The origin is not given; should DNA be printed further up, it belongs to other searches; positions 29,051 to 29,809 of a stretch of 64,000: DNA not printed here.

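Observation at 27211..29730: Translationally coupled radical-SAM / DegT aminotransferase / Nudix cassette inserted between rpsJ and rplC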

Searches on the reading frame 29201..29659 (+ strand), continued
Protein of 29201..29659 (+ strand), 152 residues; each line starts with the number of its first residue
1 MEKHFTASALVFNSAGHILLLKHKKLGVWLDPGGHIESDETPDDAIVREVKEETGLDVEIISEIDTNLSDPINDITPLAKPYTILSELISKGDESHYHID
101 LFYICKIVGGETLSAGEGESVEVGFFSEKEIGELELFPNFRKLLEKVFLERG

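Call 59: search_protein_families(library=padloc, proteins=[window:29201-29656:+], max_evalue=0.01)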
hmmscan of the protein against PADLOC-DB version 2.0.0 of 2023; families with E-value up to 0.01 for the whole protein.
window:29201-29656:+ (152 aa): 1 family
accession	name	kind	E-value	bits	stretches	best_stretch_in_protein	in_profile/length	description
PDLC04899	PDC-S07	-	1.1e-11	42.5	1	1-67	3-73/135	-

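Call 60: search_protein_families(library=phrogs, proteins=[window:29201-29656:+], max_evalue=0.001)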
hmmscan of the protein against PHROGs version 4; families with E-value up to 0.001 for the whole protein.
window:29201-29656:+ (152 aa): 7 families
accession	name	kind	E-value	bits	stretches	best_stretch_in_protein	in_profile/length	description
phrog_1198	-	other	1.2e-15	59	1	1-64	34-101/253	MutT/NUDIX hydrolase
phrog_15528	-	head and packaging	6.7e-12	45.6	1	7-64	524-580/794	portal protein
phrog_25541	-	unknown function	6.1e-09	36.7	1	16-64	85-133/210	-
phrog_6216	-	unknown function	6.7e-09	36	1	7-60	4-57/545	-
phrog_1185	-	other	6.8e-07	30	1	32-59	184-211/301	nudix hydrolase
phrog_19657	-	other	1.5e-06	29.3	1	26-128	58-147/176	nudix hydrolase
phrog_10313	-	other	6.5e-06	27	1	12-66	19-77/159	nudix hydrolase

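Call 100: search_dna_similar(query=window:29201-29656:+, collection=plasmids, mode=protein, max_evalue=1e-8, max_rows=25)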
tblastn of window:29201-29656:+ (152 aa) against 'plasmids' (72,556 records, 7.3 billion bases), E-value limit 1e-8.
Records with a match: 18; places in all: 18; records where one place covers at least 80% of the query: 10.
Best place of each record, by identity: <60% 18.
By first word of the organism name: Mycetohabitans 4; Cytobacillus 3; Haladaptatus 3; Haloprofundus 3; Yersinia 1; Thermoactinomyces 1; Halomarina 1; Streptomyces 1; Tsukamurella 1.
By predicted mobility (MOB-suite, as given by PLSDB): non-mobilizable 16; mobilizable 2.
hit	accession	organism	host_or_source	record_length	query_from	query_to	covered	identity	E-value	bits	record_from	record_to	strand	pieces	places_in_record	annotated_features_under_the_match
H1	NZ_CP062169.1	Mycetohabitans endofungorum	Rhizopus microsporus,bacterial ...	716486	1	148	97%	45.3%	1e-33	131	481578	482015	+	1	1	NUDIX hydrolase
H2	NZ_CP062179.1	Mycetohabitans endofungorum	Rhizopus microsporus,bacterial ...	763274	1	148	97%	44.6%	5e-33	129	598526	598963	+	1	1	NUDIX hydrolase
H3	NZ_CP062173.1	Mycetohabitans rhizoxinica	Rhizopus microsporus,bacterial ...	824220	1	148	97%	43.9%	7e-33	129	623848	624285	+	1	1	NUDIX domain-containing protein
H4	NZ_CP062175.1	Mycetohabitans rhizoxinica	Rhizopus microsporus,bacterial culture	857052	1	148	97%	43.9%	7e-33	129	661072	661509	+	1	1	NUDIX domain-containing protein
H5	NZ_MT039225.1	Yersinia frederiksenii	-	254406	3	148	96%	38.7%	2e-13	73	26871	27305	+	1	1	NUDIX domain-containing protein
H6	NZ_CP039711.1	Thermoactinomyces vulgaris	cell culture,soil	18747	6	141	89%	38.0%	7e-11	66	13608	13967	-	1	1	NUDIX domain-containing protein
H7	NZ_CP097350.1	Cytobacillus pseudoceanisediminis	cell culture,hot underground spring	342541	3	151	98%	32.9%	3e-9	61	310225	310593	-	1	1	NUDIX hydrolase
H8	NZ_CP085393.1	Cytobacillus oceanisediminis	single cell,soil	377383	3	151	98%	32.9%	3e-9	61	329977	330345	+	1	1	NUDIX hydrolase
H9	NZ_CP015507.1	Cytobacillus oceanisediminis 2691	seawater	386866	3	151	98%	32.9%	3e-9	61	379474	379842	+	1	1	NUDIX hydrolase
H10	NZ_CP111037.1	Haladaptatus caseinilyticus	cell culture,sediment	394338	7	122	76%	38.8%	2e-13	73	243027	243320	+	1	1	NUDIX hydrolase N-terminal domain-containing protein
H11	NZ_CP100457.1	Halomarina sp. BND7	cell culture,sediment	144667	8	141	88%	32.8%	2e-9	62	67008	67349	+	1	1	NUDIX hydrolase N-terminal domain-containing protein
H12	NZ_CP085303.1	Haladaptatus pallidirubidus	cell culture,saline soil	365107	7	122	76%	37.1%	8e-12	69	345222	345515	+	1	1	NUDIX hydrolase N-terminal domain-containing protein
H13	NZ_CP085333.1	Haladaptatus salinisoli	cell culture,saline soil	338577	7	122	76%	35.3%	1e-11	68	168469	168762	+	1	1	NUDIX hydrolase N-terminal domain-containing protein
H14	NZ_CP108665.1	Streptomyces globisporus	-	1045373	4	103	66%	40.6%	6e-9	61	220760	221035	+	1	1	record has no annotation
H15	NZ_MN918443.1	Haloprofundus sp. MHR1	-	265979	7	122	76%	33.6%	5e-10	64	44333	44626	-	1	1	NUDIX hydrolase N-terminal domain-containing protein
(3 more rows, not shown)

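Call 101: get_annotated_region(hit=H5, flank=7000)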
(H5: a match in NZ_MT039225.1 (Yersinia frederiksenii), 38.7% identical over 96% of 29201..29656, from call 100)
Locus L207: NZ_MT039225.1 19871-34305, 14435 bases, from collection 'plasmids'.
description: Yersinia frederiksenii strain AGR_49 plasmid unnamed1, complete sequence
organism: Yersinia frederiksenii (NCBI taxid 29484)
taxonomy: Bacteria; Pseudomonadota; Gammaproteobacteria; Enterobacterales; Yersiniaceae; Yersinia; Yersinia frederiksenii
host: -; source: -; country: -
typing (MOB-suite, as given by PLSDB): mobilizable; relaxase MOBP
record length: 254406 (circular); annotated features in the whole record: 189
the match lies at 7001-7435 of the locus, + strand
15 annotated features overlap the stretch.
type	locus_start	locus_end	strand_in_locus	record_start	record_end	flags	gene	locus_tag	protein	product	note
CDS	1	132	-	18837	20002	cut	-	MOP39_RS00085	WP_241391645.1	IS3 family transposase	-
CDS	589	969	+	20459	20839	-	-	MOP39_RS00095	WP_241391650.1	hypothetical protein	-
CDS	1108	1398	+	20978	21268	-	-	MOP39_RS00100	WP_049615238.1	type II toxin-antitoxin system RelE/ParE family toxin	-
CDS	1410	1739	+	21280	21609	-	-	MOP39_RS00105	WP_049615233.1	HigA family addiction module antitoxin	-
CDS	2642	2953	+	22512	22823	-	-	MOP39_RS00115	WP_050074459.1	DUF5983 family protein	-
CDS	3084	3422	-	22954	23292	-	-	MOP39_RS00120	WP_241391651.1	mobilization protein MobC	-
CDS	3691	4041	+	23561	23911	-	mobA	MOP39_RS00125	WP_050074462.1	plasmid mobilization protein MobA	GO:0006355 - regulation of DNA-templated transcription [Evidence IEA]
CDS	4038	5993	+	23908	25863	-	traI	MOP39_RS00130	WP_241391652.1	TraI/MobA(P) family conjugative relaxase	-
CDS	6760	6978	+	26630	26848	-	-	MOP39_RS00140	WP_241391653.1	DegT/DnrJ/EryC1/StrS family aminotransferase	-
CDS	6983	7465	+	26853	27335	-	-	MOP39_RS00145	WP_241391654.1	NUDIX domain-containing protein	-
CDS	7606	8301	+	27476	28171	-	-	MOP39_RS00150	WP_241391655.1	IS6 family transposase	-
CDS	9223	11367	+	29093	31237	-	scpA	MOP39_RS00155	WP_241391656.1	methylmalonyl-CoA mutase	-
CDS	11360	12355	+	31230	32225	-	meaB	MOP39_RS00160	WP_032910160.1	methylmalonyl Co-A mutase-associated GTPase MeaB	-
CDS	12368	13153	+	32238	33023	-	scpB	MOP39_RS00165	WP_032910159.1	methylmalonyl-CoA decarboxylase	-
CDS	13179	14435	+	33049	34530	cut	-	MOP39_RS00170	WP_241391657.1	succinate CoA transferase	GO:0006084 - acetyl-CoA metabolic process [Evidence IEA]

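Call 102: get_annotated_region(hit=H1, flank=9000)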
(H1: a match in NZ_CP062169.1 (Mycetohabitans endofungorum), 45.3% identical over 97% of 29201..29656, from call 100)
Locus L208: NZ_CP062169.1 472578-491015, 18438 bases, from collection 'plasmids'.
description: Mycetohabitans endofungorum strain B60 plasmid megaplasmid, complete sequence
organism: Mycetohabitans endofungorum (NCBI taxid 417203)
taxonomy: Bacteria; Pseudomonadota; Betaproteobacteria; Burkholderiales; Burkholderiaceae; Mycetohabitans; Mycetohabitans endofungorum
host: -; source: Rhizopus microsporus,bacterial culture,corn; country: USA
typing (MOB-suite, as given by PLSDB): non-mobilizable
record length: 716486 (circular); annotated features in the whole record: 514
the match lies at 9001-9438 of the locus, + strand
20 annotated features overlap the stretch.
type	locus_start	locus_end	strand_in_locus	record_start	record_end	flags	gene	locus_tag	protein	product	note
CDS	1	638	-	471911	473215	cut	-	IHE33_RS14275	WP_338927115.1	citrate:proton symporter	GO:0015746 - citrate transport [Evidence IEA]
CDS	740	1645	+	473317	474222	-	-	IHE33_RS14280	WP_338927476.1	LysR family transcriptional regulator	GO:0006355 - regulation of DNA-templated transcription [Evidence IEA]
CDS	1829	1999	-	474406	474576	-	-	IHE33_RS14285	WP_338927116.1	alpha helical protein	-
CDS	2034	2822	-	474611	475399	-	-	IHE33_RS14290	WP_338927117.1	OBAP family protein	-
CDS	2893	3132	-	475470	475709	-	-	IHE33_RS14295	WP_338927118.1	hypothetical protein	-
CDS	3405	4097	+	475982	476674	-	-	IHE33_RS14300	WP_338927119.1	PadR family transcriptional regulator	-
CDS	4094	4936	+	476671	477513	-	-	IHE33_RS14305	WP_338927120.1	siderophore-interacting protein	GO:0055072 - obsolete iron ion homeostasis [Evidence IEA]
CDS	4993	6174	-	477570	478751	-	-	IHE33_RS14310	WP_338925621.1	IS256 family transposase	-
CDS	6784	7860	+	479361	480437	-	-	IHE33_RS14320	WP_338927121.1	Gfo/Idh/MocA family oxidoreductase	-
CDS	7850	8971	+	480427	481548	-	-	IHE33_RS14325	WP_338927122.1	DegT/DnrJ/EryC1/StrS family aminotransferase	-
CDS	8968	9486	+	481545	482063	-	-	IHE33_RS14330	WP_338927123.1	NUDIX hydrolase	-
CDS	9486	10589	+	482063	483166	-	-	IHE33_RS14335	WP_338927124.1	DegT/DnrJ/EryC1/StrS family aminotransferase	-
CDS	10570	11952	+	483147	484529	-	-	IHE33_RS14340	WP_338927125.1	FAD-dependent oxidoreductase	-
CDS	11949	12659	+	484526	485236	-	-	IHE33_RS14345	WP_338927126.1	HAD family hydrolase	-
CDS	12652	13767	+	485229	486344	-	-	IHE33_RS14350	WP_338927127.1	fatty acid desaturase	GO:0006629 - lipid metabolic process [Evidence IEA]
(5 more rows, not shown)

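Call 104: get_annotated_region(hit=H14, flank=10000)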
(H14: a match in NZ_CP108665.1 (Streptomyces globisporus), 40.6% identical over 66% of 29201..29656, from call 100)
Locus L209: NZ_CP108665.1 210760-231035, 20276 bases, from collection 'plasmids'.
description: Streptomyces globisporus strain NBC_01078 plasmid unnamed1, complete sequence
organism: Streptomyces globisporus (NCBI taxid 1908)
taxonomy: Bacteria; Actinomycetota; Actinomycetes; Kitasatosporales; Streptomycetaceae; Streptomyces; Streptomyces globisporus
host: -; source: -; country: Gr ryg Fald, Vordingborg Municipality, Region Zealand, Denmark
typing (MOB-suite, as given by PLSDB): mobilizable; relaxase MOBF,MOBP
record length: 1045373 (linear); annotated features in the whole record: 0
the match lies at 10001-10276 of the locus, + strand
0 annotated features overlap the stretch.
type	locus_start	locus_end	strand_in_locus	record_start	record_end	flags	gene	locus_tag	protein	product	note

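Call 108: search_protein_families(library=pfam, proteins=[L209:16634-17668:-, L209:15528-16727:-, L209:14677-15540:-, L209:12926-13894:-, L209:12178-12957:-, L209:11445-12113:-, L209:10507-11343:-, L209:9704-10420:+, L209:7745-9601:-, L209:6578-7732:-], max_evalue=0.0001)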
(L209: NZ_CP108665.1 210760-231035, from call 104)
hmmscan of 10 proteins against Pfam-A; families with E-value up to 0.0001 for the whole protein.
L209:16634-17668:- (344 aa): 1 family
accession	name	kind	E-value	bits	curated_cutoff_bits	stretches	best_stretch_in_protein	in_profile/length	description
PF04055.27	Radical_SAM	-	9.7e-18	65.3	29.5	1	15-180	7-155/166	Radical SAM superfamily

L209:15528-16727:- (399 aa): 1 family
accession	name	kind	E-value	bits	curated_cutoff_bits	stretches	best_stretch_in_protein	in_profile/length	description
PF01041.23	DegT_DnrJ_EryC1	-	1.3e-70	238.9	19.8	1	63-375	26-344/360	DegT/DnrJ/EryC1/StrS aminotransferase family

L209:14677-15540:- (287 aa): 1 family
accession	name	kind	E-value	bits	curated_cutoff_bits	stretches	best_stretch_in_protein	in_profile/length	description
PF02223.23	Thymidylate_kin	-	2.7e-08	34.1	27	1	50-237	2-173/185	Thymidylate kinase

L209:12926-13894:- (322 aa): 1 family
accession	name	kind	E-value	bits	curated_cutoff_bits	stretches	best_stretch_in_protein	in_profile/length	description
PF01259.24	SAICAR_synt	-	1.9e-21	77.3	20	1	23-253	18-221/233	SAICAR synthetase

L209:12178-12957:- (259 aa): 1 family
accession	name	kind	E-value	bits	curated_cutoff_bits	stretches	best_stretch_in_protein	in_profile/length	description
PF00929.31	RNase_T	-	7.2e-18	66.1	24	1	55-219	1-164/164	Exonuclease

L209:11445-12113:- (222 aa): 1 family
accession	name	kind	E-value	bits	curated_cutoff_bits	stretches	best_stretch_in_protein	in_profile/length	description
PF22234.2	Rv2466c-like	-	1.1e-81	273.8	27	1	30-213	1-180/180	Mycothiol-dependent nitroreductase Rv2466c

L209:10507-11343:- (278 aa): 7 families
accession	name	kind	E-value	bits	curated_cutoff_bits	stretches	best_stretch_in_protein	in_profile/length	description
PF13649.12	Methyltransf_25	-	4.5e-13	50.1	27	1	47-141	1-97/97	Methyltransferase domain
PF08241.18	Methyltransf_11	-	1.2e-10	42.3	21.2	1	49-145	2-95/95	Methyltransferase domain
PF08242.18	Methyltransf_12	-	2.3e-08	35.1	30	1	49-143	2-98/98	Methyltransferase domain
PF01209.24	Ubie_methyltran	-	1.3e-07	31.7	20.1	1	42-144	46-150/233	ubiE/COQ5 methyltransferase family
PF13489.12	Methyltransf_23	-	7.3e-06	26.2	27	1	40-211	19-163/164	Methyltransferase domain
PF00891.24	Methyltransf_2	-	4.2e-05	23.4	22.3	1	34-144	53-163/210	O-methyltransferase domain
PF13578.12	Methyltransf_24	-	5.1e-05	24.6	26.3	0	54-145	7-102/105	Methyltransferase domain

L209:9704-10420:+ (238 aa): 1 family
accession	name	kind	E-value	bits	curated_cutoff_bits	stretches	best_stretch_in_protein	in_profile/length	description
PF00293.34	NUDIX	-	8.2e-17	61.9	21.1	1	100-221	3-120/134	NUDIX domain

L209:7745-9601:- (618 aa): 3 families
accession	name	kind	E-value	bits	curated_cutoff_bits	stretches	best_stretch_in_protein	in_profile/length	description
PF05977.19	MFS_3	-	3e-27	95.7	27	1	190-585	7-395/524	Transmembrane secretion effector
PF07690.21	MFS_1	-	5.4e-26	91.8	33.4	1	201-537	4-334/347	Major Facilitator Superfamily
PF13347.12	MFS_2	-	2.4e-09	36.7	27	1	229-513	33-331/427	MFS/sugar transport protein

L209:6578-7732:- (384 aa): 2 families
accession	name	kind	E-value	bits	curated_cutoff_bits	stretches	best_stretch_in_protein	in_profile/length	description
PF00293.34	NUDIX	-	2.6e-29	102.3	21.1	2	243-362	2-124/134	NUDIX domain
PF14815.12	NUDIX_4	-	3.4e-05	24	35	0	249-363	3-104/113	NUDIX domain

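Call 109: search_protein_families(library=ncbifam, proteins=[L209:16634-17668:-, L209:15528-16727:-, L209:14677-15540:-, L209:12926-13894:-], max_evalue=0.00001)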
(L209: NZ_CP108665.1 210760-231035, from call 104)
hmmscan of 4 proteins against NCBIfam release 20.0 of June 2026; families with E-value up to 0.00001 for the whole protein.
L209:16634-17668:- (344 aa): 24 families
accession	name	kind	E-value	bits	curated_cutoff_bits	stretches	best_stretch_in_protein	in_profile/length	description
TIGR04317.1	W_rSAM_matur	equivalog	6e-14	51.9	380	1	48-197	32-178/349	tungsten cofactor oxidoreductase radical SAM maturase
TIGR04545.1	rSAM_ahbD_hemeb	equivalog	1.3e-13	51.1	500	1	9-196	4-168/339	heme b synthase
TIGR04055.1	rSAM_NirJ2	equivalog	3.2e-13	49.9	500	1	51-197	35-168/326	putative heme d1 biosynthesis radical SAM protein NirJ2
TIGR04251.1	SCM_rSAM_ScmF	equivalog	6.3e-12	45.5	400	1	10-195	9-174/353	SynChlorMet cassette radical SAM/SPASM protein ScmF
TIGR02666.1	moaA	equivalog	1.7e-11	43.7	284.05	1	49-194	43-184/336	GTP 3',8-cyclase MoaA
TIGR04269.1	SAM_SPASM_FxsB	subfamily_domain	2.6e-11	43.2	370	1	11-202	8-198/363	FxsB family cyclophane-forming radical SAM/SPASM peptide maturase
NF038283.1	viperin_w_prok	equivalog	7.8e-11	41.6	180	1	9-150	6-139/281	viperin family antiviral radical SAM protein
TIGR04053.2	TIGR04053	equivalog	1.3e-10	41.1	395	1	8-198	11-181/366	TIGR04053 family radical SAM/SPASM domain-containing protein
NF041707.1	rSAM_YhhB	equivalog_domain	1.7e-10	40.3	445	1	7-160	4-155/369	cyclophane-forming radical SAM/SPASM peptide maturase YhhB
TIGR02668.1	moaA_archaeal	equivalog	5.4e-10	38.7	325.25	1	49-230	40-211/303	GTP 3',8-cyclase MoaA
TIGR04051.1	rSAM_NirJ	equivalog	1e-09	37.9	515.45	1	7-197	4-170/354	heme d1 biosynthesis radical SAM protein NirJ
TIGR04546.1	rSAM_ahbC_deAc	equivalog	1.4e-09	37.3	650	1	7-190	41-200/390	12,18-didecarboxysiroheme deacetylase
TIGR04303.1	GeoRSP_rSAM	equivalog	1.3e-08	34.9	400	1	5-195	5-169/325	GeoRSP system radical SAM/SPASM protein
TIGR04347.1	pseudo_SAM_Halo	equivalog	2.2e-08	33.8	525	1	8-198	41-207/390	TIGR04347 family pseudo-SAM/SPASM protein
TIGR04311.1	rSAM_Geo_metal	subfamily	1e-07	31.3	400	1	68-200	51-184/423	radical SAM/SPASM family putative metalloenzyme maturase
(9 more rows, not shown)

L209:15528-16727:- (399 aa): 8 families
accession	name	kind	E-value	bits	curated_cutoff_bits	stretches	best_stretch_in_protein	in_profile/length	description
TIGR04181.1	NHT_00031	hypoth_equivalog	1.8e-45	155.4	420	1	63-292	32-277/359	LegC family aminotransferase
TIGR03588.1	PseC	equivalog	3.4e-42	144.7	423.5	1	59-314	28-299/380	UDP-4-amino-4,6-dideoxy-N-acetyl-beta-L-altrosamine transaminase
TIGR04427.1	PLP_DesI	equivalog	1.3e-41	143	650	1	62-318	53-304/390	dTDP-4-dehydro-6-deoxyglucose aminotransferase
NF008658.2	PRK11658.1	equivalog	6.9e-41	140.1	631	1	63-309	35-287/379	UDP-4-amino-4-deoxy-L-arabinose aminotransferase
NF008687.0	PRK11706.1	equivalog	7.6e-37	126.9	375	1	62-232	32-202/375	dTDP-4-amino-4,6-dideoxygalactose transaminase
TIGR02379.1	ECA_wecE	subfamily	2.6e-29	102.2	434.85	1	63-230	33-201/376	dTDP-4-amino-4,6-dideoxy-D-glucose transaminase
NF011936.0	PRK15407.1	equivalog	3.5e-26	91.9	423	1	61-236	65-248/440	lipopolysaccharide biosynthesis protein RfbH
NF009079.0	PRK12414.1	subfamily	8.8e-07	28.2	481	1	62-154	75-167/384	methionine aminotransferase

L209:14677-15540:- (287 aa): 2 families
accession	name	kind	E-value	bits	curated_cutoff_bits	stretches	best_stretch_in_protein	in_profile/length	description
TIGR00041.1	DTMP_kinase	equivalog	7.1e-08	32.4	83.25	1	44-237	4-184/196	dTMP kinase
NF005923.0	PRK07933.1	equivalog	1.7e-06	27.6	193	1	46-240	2-198/213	dTMP kinase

L209:12926-13894:- (322 aa): 4 families
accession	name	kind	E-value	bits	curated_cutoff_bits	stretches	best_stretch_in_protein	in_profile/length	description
NF010566.0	PRK13959.1-4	equivalog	6.9e-50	170.1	546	2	101-316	118-336/339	phosphoribosylaminoimidazolesuccinocarboxamide synthase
NF010564.0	PRK13959.1-1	subfamily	5.2e-37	127.5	459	1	25-302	20-293/294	phosphoribosylaminoimidazolesuccinocarboxamide synthase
TIGR00081.1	purC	equivalog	4.8e-34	118.1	189.9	1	21-255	22-241/279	phosphoribosylaminoimidazolesuccinocarboxamide synthase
NF010568.0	PRK13961.1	equivalog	1e-07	31.5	251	1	34-253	42-260/297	phosphoribosylaminoimidazolesuccinocarboxamide synthase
